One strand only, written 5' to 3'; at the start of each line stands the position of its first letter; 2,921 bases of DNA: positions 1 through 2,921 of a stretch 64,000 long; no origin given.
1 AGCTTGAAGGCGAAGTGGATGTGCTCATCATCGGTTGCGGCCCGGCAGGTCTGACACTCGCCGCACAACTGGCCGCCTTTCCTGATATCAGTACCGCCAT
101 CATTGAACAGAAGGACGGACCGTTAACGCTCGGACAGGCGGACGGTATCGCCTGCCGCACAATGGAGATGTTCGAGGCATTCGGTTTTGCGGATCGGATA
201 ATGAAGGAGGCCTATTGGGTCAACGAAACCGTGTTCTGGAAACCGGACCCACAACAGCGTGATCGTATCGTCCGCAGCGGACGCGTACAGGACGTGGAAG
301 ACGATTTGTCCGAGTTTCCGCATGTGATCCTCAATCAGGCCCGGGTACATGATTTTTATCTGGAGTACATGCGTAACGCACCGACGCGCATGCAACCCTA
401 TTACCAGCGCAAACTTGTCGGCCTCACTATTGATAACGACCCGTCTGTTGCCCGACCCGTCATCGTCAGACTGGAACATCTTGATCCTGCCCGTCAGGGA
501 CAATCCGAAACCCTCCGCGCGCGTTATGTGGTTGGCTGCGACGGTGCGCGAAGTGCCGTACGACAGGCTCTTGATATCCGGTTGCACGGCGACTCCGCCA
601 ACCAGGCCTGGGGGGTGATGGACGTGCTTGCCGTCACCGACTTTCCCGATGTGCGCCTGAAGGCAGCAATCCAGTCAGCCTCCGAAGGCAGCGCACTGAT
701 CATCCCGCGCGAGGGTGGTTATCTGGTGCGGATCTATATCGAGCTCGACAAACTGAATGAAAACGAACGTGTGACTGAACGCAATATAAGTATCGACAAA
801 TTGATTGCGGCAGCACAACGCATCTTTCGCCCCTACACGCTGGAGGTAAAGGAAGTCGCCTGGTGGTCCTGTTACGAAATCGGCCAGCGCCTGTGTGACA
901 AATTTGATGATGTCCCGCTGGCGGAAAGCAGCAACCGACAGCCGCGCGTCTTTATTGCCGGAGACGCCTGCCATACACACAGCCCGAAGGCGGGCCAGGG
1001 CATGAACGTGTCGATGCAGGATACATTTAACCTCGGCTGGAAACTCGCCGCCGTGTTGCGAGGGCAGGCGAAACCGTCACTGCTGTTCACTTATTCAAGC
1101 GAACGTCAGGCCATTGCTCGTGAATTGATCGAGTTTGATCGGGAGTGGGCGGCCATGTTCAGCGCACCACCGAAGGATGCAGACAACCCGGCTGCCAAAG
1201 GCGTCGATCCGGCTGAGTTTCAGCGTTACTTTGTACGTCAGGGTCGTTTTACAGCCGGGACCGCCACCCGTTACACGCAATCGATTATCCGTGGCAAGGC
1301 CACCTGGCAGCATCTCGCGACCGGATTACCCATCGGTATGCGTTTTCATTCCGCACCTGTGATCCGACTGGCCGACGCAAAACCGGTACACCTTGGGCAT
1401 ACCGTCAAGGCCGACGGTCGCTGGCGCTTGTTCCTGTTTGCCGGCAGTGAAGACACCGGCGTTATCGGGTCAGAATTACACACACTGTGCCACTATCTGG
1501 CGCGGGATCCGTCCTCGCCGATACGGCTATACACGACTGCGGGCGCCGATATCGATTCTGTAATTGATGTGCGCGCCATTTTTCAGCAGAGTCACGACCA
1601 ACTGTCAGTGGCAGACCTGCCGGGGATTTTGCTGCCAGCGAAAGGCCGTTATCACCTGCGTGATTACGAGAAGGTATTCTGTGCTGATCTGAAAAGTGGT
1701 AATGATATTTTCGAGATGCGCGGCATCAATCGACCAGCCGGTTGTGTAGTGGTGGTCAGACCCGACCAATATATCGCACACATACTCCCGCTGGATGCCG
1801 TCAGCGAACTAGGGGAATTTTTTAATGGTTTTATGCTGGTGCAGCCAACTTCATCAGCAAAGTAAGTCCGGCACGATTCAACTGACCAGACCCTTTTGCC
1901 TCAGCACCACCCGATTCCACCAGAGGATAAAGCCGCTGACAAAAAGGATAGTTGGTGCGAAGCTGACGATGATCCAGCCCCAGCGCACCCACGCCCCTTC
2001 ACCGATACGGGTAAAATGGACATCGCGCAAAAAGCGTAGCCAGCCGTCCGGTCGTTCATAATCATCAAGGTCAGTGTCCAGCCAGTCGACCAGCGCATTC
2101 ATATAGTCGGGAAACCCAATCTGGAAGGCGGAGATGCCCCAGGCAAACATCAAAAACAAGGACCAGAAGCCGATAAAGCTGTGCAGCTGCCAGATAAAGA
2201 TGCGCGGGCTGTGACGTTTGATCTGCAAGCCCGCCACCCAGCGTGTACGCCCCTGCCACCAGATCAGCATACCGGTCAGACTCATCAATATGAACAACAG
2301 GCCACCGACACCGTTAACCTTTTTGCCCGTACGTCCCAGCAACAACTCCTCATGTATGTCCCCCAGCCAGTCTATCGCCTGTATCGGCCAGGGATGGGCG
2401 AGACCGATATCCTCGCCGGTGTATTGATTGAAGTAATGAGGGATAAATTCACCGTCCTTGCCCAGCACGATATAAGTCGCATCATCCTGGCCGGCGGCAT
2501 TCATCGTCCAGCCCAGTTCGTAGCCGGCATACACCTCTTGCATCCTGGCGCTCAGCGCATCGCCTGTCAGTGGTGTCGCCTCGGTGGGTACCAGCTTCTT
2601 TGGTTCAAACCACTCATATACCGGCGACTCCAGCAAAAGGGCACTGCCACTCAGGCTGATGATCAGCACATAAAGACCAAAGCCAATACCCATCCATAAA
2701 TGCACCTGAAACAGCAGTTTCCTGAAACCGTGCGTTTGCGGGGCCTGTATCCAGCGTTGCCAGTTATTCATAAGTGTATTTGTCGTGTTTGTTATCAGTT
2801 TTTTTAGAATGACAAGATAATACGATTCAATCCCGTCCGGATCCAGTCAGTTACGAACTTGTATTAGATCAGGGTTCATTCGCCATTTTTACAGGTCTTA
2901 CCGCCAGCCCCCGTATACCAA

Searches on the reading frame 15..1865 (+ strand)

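Call 55: search_protein_families(library=pfam, proteins=[window:15-1865:+], max_evalue=1e-8)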
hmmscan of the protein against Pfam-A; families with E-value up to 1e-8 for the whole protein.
window:15-1865:+ (616 aa): 2 families
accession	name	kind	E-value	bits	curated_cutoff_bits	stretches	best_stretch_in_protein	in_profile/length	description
PF01494.25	FAD_binding_3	-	7.1e-68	229.8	22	1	2-374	3-348/349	FAD binding domain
PF07976.19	Phe_hydrox_dim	-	1.4e-58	198.5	24.9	1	418-610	1-196/197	Phenol hydroxylase, C-terminal dimerisation domain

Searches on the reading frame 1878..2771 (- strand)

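Call 55: search_protein_families(library=pfam, proteins=[window:1878-2771:-], max_evalue=1e-8)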
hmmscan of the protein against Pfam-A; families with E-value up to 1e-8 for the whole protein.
window:1878-2771:- (297 aa): 1 family
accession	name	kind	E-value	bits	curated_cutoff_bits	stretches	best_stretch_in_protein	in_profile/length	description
PF03929.21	PepSY_TM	-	9.9e-38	131.1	28.8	1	21-231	1-215/295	PepSY-associated TM region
